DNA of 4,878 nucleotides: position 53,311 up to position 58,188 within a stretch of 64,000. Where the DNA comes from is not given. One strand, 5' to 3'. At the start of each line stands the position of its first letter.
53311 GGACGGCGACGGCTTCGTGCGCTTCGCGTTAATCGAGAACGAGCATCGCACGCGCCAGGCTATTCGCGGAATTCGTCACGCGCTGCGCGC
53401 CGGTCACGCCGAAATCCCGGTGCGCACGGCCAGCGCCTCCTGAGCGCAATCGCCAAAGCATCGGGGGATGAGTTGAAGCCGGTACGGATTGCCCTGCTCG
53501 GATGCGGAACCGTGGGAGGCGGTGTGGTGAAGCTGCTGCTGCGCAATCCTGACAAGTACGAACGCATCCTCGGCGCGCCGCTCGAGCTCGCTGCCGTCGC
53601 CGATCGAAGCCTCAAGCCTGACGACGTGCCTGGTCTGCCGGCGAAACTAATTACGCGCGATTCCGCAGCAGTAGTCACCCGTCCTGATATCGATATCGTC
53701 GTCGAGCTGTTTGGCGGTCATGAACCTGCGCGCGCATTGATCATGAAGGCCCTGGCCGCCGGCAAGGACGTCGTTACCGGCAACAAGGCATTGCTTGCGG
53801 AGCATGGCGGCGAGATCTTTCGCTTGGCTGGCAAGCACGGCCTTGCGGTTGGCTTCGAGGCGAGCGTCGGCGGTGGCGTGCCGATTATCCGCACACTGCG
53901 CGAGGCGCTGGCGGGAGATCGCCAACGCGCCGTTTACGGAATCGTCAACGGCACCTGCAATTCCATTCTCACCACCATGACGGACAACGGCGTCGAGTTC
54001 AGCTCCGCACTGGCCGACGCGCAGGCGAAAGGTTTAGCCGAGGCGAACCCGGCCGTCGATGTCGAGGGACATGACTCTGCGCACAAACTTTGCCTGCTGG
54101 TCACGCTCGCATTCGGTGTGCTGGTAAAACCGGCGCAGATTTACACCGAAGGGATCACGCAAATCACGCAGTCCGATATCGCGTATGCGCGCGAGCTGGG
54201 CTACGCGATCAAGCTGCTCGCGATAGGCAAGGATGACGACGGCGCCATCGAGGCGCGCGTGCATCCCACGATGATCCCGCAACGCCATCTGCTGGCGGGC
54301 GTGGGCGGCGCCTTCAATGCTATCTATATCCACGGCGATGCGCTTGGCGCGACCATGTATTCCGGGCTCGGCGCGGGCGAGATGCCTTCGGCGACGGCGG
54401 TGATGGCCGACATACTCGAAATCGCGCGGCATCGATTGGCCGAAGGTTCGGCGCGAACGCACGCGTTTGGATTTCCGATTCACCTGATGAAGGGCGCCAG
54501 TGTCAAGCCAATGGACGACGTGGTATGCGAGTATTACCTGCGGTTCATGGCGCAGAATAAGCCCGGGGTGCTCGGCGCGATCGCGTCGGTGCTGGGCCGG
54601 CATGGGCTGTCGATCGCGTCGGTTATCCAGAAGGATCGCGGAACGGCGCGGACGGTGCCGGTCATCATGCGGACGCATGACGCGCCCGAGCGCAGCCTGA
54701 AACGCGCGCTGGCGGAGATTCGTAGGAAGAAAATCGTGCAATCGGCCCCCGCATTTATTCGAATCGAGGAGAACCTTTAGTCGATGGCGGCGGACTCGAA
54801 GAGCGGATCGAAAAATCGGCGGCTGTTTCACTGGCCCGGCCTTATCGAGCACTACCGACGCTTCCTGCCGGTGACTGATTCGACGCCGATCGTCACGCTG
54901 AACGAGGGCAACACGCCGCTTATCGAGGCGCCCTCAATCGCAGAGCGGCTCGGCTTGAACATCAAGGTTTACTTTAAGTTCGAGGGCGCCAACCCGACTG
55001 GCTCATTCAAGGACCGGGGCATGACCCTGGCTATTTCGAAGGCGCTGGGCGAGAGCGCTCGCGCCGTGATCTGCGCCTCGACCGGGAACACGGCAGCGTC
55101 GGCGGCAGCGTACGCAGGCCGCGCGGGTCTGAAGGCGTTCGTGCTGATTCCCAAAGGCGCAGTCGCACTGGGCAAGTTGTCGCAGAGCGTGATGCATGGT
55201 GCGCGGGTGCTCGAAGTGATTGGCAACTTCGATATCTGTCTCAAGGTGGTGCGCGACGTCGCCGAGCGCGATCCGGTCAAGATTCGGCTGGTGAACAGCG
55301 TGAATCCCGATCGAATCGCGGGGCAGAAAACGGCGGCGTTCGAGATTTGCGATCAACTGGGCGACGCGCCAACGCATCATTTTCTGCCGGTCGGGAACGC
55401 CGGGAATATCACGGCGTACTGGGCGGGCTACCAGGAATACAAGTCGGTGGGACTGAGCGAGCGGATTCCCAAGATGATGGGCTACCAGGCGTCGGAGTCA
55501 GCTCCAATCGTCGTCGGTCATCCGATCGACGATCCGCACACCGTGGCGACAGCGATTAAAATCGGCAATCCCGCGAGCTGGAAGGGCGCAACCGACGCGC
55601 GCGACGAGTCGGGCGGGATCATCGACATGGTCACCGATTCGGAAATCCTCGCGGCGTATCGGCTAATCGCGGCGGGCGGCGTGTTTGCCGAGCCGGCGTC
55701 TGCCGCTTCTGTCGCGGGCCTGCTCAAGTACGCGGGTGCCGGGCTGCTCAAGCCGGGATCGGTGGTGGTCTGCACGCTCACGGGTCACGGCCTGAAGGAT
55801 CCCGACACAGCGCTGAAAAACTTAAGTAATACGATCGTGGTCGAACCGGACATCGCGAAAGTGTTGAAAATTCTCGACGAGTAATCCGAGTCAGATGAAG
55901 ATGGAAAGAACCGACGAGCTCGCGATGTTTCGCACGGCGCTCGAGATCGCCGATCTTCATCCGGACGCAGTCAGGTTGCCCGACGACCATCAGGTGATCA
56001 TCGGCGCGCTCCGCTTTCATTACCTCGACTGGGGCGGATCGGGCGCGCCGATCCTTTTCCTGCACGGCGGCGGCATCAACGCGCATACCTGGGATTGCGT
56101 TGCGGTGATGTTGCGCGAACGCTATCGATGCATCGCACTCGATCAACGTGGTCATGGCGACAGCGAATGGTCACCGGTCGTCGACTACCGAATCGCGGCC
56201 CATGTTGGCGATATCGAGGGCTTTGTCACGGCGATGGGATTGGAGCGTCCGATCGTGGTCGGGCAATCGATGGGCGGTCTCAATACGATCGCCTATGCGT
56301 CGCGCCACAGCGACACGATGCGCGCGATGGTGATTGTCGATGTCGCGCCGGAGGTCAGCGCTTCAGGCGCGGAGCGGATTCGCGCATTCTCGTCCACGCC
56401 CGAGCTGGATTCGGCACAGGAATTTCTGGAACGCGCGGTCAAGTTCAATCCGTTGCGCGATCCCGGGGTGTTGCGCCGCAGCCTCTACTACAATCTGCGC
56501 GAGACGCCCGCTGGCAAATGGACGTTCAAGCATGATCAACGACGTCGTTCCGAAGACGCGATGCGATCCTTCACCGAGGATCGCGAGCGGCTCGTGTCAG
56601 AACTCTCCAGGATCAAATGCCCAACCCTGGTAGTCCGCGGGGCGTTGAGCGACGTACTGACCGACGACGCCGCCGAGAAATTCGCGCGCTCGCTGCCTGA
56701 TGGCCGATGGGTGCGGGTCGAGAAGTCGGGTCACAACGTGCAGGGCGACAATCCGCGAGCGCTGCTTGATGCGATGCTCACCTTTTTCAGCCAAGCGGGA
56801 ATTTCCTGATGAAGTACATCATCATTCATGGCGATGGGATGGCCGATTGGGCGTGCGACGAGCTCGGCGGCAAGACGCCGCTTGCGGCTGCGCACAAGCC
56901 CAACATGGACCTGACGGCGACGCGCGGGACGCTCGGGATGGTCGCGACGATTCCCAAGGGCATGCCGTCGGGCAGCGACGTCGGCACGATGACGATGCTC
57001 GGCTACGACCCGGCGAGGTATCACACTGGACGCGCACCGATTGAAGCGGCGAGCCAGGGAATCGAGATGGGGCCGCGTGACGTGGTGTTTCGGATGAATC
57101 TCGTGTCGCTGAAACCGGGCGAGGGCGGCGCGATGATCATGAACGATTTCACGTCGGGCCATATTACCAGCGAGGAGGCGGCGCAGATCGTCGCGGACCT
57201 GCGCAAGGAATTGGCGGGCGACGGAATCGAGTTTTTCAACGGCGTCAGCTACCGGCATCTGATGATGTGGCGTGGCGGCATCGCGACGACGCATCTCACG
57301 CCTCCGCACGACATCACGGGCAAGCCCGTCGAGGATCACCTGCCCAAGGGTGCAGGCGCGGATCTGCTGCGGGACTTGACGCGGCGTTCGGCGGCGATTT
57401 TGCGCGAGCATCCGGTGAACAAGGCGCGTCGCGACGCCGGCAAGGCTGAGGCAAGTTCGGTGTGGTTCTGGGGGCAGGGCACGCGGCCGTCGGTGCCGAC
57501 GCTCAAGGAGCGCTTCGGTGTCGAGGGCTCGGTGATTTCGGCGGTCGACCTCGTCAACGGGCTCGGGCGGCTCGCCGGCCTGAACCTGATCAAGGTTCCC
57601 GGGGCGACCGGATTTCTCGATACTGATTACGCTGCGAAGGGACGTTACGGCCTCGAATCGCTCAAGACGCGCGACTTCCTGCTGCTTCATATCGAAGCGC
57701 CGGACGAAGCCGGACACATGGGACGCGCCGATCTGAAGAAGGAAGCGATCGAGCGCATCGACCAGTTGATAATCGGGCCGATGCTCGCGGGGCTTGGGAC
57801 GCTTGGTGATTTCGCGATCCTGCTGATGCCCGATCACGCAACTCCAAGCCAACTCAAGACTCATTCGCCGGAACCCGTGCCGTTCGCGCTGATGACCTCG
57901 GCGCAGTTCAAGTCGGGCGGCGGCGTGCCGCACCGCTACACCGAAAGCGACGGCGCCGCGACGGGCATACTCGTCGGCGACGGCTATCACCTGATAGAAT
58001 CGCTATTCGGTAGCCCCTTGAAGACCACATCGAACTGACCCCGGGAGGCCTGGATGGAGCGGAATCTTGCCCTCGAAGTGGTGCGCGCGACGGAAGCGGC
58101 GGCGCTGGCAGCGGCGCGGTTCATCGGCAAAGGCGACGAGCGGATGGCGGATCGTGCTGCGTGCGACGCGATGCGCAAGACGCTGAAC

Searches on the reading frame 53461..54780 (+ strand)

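Call 52: search_protein_families(library=pfam, proteins=[window:53461-54780:+], max_evalue=0.01)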
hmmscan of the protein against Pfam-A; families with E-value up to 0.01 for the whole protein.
window:53461-54780:+ (439 aa): 5 families
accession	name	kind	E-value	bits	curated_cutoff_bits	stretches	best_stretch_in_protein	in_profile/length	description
PF00742.24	Homoserine_dh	-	1.9e-59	200.9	22.9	1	141-319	1-173/173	Homoserine dehydrogenase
PF03447.22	NAD_binding_3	-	3.7e-23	82.9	24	1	14-131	1-114/116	Homoserine dehydrogenase, NAD binding domain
PF01842.31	ACT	-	8.6e-11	41.8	27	1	358-421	1-62/66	ACT domain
PF13291.12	ACT_4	-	0.0013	19.8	27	0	360-396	9-47/80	ACT domain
PF22629.2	ACT_AHAS_ss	-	0.0021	18.6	27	1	362-392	3-33/67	AHAS small subunit-like ACT domain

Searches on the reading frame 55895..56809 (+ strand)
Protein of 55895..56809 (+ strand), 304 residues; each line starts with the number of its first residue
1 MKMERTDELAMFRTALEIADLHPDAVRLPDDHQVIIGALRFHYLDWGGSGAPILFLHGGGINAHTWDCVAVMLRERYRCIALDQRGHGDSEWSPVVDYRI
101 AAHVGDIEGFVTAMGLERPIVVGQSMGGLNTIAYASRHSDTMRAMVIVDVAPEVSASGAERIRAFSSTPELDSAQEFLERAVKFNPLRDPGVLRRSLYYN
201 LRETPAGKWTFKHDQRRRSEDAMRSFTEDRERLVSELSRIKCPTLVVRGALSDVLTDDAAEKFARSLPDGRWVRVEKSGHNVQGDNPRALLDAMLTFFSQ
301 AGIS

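Call 16: search_protein_families(library=pfam, proteins=[window:55895-56809:+], max_evalue=0.00001)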
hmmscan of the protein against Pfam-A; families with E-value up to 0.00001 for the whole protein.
window:55895-56809:+ (304 aa): 4 families
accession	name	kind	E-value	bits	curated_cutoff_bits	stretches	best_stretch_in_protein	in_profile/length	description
PF00561.26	Abhydrolase_1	-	5.2e-29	102.1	25.8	1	52-287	2-245/245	alpha/beta hydrolase fold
PF12697.13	Abhydrolase_6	-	1.1e-23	85.5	26.3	1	53-293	1-217/217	Alpha/beta hydrolase family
PF12146.15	Hydrolase_4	-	8.9e-15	55.1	27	1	53-284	7-236/239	Serine aminopeptidase, S33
PF03096.20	Ndr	-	2.2e-06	27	23.3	0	228-302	206-280/283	Ndr family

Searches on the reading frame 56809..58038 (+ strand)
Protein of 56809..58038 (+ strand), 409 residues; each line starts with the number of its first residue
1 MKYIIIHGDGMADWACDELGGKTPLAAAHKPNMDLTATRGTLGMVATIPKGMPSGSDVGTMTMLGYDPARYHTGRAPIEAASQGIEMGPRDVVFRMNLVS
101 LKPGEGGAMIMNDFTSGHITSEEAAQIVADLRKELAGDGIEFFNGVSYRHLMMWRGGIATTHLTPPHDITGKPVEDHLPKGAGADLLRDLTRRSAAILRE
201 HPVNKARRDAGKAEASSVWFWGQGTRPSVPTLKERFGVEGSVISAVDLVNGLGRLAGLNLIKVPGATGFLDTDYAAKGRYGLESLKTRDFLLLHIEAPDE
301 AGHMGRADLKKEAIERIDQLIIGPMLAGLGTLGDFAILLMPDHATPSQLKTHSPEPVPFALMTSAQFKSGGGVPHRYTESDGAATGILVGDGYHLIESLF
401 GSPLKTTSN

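Call 16: search_protein_families(library=pfam, proteins=[window:56809-58038:+], max_evalue=0.00001)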
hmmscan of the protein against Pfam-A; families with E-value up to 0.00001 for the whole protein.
window:56809-58038:+ (409 aa): 2 families
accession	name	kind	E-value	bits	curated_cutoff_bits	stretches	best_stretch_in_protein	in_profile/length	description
PF10143.14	PhosphMutase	-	9.1e-55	185.6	21.5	1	37-204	1-170/170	2,3-bisphosphoglycerate-independent phosphoglycerate mutase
PF01676.23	Metalloenzyme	-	2.6e-34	119.3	24.3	1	1-364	1-223/252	Metalloenzyme superfamily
